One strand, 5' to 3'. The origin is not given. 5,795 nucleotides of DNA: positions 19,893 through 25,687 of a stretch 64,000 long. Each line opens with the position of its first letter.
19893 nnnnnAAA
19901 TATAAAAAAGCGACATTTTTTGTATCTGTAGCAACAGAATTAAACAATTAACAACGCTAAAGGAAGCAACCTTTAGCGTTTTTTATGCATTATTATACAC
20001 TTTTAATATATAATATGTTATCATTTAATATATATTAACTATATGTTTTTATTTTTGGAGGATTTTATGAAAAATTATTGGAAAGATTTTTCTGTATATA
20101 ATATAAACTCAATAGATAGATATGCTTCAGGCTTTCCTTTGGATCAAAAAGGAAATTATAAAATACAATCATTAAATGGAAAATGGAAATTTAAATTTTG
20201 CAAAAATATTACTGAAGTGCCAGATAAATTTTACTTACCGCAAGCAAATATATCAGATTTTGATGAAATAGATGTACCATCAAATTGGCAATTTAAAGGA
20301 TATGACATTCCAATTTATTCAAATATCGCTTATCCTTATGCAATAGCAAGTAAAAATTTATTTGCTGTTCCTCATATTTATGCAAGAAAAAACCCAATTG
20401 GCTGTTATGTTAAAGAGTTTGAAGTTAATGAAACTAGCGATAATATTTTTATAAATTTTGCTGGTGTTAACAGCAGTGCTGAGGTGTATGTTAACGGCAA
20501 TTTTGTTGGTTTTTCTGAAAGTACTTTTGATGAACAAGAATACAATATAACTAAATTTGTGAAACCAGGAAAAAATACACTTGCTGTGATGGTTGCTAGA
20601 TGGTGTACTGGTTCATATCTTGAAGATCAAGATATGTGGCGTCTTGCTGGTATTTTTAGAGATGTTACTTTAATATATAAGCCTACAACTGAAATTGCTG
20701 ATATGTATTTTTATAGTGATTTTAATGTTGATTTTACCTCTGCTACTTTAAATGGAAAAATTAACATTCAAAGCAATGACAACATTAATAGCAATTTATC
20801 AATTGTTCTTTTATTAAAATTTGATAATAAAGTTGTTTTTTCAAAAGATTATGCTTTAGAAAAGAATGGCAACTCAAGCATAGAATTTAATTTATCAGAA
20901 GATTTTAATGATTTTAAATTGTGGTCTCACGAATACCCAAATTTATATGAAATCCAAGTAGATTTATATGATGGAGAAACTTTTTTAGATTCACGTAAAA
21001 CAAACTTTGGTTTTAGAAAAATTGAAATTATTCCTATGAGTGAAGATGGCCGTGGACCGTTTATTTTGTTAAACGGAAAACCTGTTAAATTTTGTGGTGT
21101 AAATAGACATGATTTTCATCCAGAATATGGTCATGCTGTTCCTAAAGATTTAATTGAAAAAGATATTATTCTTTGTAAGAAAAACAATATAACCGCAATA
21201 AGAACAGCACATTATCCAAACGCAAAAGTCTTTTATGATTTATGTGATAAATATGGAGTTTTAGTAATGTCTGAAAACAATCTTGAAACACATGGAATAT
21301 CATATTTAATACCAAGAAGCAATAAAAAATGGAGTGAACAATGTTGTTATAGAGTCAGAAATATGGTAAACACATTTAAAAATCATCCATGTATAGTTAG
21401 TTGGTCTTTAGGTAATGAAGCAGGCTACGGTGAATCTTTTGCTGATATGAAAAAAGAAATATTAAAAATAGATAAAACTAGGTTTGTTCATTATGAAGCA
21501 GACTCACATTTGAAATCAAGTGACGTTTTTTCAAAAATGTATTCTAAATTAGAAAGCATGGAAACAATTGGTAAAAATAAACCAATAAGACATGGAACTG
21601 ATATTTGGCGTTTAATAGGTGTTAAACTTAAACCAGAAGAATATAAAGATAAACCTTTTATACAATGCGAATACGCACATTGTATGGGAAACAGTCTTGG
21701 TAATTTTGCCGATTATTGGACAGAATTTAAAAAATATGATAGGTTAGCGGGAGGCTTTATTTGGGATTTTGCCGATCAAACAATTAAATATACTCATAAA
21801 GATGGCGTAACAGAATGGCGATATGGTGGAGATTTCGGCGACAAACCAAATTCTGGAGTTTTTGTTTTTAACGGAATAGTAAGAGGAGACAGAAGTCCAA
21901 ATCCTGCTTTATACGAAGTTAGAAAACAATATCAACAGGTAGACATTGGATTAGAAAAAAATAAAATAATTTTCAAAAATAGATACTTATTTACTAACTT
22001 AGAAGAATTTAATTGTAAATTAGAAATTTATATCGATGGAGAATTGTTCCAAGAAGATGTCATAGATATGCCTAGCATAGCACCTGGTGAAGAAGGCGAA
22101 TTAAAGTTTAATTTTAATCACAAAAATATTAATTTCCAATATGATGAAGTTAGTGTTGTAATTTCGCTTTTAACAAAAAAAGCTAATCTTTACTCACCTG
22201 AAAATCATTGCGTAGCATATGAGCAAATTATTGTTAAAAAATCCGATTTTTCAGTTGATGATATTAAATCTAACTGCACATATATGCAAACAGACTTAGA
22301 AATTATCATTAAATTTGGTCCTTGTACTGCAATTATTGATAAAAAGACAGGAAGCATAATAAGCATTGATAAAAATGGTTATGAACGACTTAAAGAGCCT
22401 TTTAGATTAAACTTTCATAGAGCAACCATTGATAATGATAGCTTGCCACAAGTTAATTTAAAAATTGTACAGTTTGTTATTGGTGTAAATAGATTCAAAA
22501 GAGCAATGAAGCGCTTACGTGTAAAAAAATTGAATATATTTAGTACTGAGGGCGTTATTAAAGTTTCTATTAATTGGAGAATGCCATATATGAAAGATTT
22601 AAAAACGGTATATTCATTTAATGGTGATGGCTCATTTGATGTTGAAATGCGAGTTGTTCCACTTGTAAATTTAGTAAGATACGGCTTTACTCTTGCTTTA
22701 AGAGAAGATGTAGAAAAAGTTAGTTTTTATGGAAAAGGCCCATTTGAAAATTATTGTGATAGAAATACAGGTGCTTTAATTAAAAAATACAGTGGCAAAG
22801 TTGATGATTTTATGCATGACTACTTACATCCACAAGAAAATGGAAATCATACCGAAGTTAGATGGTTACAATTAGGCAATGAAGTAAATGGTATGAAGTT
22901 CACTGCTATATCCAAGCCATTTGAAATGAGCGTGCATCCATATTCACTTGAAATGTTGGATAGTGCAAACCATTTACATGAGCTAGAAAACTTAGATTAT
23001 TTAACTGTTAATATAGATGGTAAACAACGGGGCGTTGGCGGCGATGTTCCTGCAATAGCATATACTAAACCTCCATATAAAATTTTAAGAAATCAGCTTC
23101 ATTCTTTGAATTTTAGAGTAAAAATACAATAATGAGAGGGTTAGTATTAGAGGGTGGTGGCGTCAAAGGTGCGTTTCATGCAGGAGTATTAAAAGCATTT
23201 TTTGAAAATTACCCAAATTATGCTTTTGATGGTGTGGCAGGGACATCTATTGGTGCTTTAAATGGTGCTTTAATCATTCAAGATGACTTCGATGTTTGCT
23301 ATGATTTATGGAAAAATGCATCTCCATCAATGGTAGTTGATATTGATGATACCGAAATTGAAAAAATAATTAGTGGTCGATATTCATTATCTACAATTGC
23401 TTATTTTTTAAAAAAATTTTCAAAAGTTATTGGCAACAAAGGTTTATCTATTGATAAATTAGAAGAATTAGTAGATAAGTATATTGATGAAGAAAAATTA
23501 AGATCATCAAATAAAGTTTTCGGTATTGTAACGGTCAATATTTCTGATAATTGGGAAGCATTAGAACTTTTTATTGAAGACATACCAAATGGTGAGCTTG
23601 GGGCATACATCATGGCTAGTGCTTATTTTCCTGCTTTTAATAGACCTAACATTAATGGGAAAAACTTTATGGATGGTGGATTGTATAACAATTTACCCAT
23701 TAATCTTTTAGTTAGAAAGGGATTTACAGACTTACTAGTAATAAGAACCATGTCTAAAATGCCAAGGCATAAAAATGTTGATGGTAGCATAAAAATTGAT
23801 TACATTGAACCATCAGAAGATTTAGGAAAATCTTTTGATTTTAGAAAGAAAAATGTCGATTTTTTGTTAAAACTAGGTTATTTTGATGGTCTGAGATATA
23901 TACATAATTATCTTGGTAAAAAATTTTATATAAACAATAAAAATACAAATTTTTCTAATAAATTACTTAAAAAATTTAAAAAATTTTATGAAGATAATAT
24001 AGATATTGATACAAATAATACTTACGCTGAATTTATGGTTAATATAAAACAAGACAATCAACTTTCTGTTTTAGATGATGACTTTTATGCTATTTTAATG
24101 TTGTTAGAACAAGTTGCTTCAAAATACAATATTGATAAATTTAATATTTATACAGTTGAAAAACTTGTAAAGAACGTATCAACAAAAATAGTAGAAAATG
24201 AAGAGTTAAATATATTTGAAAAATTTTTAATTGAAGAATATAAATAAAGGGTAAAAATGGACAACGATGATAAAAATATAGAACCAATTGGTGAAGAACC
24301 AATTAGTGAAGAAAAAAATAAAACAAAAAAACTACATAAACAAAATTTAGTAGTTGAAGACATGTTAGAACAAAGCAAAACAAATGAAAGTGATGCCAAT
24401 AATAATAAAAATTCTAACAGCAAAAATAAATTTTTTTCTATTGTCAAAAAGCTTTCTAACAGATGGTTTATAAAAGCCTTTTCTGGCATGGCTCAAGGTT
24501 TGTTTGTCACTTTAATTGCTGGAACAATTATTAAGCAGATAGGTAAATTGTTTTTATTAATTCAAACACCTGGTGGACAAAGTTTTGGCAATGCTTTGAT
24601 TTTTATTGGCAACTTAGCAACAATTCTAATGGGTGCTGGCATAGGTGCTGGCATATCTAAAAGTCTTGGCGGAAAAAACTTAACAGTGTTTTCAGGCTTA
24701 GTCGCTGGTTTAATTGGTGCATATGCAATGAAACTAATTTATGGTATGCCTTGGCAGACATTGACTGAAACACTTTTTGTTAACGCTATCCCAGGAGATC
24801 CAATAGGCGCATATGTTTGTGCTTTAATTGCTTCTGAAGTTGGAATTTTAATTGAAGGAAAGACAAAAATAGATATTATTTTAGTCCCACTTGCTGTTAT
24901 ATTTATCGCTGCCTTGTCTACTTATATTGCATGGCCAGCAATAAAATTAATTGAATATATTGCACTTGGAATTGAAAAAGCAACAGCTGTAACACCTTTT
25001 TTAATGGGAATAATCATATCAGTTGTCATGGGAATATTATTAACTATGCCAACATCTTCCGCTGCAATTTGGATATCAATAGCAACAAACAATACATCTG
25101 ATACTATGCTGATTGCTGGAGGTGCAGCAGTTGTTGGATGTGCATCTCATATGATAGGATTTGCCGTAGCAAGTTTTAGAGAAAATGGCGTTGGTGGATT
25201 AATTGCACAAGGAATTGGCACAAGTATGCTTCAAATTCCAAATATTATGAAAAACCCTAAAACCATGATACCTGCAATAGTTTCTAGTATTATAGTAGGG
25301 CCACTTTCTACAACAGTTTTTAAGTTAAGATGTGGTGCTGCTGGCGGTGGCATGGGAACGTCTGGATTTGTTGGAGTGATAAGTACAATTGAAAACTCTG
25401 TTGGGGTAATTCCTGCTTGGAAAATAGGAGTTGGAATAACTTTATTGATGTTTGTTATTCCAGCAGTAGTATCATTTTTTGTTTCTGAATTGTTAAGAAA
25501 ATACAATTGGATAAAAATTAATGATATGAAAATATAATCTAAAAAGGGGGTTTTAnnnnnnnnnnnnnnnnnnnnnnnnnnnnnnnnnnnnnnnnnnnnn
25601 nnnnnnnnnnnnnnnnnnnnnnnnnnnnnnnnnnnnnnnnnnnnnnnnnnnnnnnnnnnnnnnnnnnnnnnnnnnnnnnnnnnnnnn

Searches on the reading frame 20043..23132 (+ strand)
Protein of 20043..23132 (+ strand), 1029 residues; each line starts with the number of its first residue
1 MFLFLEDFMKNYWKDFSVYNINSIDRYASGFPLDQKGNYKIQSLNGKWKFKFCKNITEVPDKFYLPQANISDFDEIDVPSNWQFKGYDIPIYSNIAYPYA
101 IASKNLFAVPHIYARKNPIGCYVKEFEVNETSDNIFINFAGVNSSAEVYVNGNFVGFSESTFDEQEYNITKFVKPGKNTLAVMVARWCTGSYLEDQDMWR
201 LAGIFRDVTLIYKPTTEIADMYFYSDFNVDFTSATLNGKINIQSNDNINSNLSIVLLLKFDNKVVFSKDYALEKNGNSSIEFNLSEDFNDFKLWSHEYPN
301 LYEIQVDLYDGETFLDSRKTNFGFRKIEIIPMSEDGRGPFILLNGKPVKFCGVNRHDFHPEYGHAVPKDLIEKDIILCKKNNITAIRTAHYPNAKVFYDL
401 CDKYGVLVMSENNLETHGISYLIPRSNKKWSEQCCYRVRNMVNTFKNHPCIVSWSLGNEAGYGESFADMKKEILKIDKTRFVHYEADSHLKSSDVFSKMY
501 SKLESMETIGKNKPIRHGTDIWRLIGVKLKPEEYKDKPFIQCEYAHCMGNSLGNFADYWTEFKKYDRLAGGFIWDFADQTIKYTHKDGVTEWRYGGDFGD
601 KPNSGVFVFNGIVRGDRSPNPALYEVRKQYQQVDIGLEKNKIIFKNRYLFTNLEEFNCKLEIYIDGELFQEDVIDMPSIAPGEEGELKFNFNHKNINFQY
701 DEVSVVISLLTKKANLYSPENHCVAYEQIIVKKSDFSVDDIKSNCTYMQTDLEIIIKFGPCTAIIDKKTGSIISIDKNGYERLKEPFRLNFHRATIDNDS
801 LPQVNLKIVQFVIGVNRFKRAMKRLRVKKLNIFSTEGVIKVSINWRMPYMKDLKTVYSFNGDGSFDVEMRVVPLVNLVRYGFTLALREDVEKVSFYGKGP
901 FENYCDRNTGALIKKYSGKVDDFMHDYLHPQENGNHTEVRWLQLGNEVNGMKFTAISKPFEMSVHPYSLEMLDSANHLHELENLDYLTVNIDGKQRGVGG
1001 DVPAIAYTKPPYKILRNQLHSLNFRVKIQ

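Call 70: search_protein_families(library=pfam, proteins=[window:20043-23132:+], max_evalue=1e-8)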
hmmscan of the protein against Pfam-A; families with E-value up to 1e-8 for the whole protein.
window:20043-23132:+ (1029 aa): 6 families
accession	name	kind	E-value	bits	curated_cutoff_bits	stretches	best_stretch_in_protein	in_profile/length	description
PF02836.23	Glyco_hydro_2_C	-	1.2e-87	294.3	21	1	341-634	8-301/302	Glycosyl hydrolases family 2, TIM barrel domain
PF02929.23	Bgal_small_N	-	1.7e-57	195.4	25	1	762-1024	6-246/248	Beta galactosidase small chain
PF02837.24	Glyco_hydro_2_N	-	7.5e-38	130.5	28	1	41-214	1-169/169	Glycosyl hydrolases family 2, sugar binding domain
PF16353.11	LacZ_4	-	7.9e-16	58.6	27.3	1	644-731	3-86/87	Beta-galactosidase, domain 4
PF00703.27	Glyco_hydro_2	-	6.2e-13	49.9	23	1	216-325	1-109/109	Glycosyl hydrolases family 2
PF22666.2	Glyco_hydro_2_N2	-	3.2e-09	37.5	27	1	122-185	52-118/167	Glycosyl hydrolase 2 galactose-binding domain-like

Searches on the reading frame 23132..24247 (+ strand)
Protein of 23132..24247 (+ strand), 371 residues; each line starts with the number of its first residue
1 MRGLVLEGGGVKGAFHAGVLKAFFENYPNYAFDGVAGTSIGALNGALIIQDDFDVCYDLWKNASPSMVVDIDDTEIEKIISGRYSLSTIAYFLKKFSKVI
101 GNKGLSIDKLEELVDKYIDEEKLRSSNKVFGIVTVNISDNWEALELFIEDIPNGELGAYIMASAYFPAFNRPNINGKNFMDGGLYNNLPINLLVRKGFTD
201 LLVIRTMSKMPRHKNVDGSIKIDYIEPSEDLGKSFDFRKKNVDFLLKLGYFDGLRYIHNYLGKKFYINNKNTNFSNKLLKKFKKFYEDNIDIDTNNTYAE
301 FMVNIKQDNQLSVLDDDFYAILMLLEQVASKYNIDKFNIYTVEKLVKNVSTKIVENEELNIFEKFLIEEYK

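Call 70: search_protein_families(library=pfam, proteins=[window:23132-24247:+], max_evalue=1e-8)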
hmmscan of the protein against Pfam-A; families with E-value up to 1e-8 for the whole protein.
window:23132-24247:+ (371 aa): 1 family
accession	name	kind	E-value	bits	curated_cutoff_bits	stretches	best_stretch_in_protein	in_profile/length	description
PF01734.28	Patatin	-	5.5e-31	108.7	27.7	1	4-193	1-190/191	Patatin-like phospholipase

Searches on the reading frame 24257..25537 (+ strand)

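Call 70: search_protein_families(library=pfam, proteins=[window:24257-25537:+], max_evalue=1e-8)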
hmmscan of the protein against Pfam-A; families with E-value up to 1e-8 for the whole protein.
window:24257-25537:+ (426 aa): 1 family
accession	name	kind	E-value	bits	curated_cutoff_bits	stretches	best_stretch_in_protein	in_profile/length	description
PF13303.11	PTS_EIIC_2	-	3.4e-76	256.9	28.9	1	73-425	2-326/327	Phosphotransferase system, EIIC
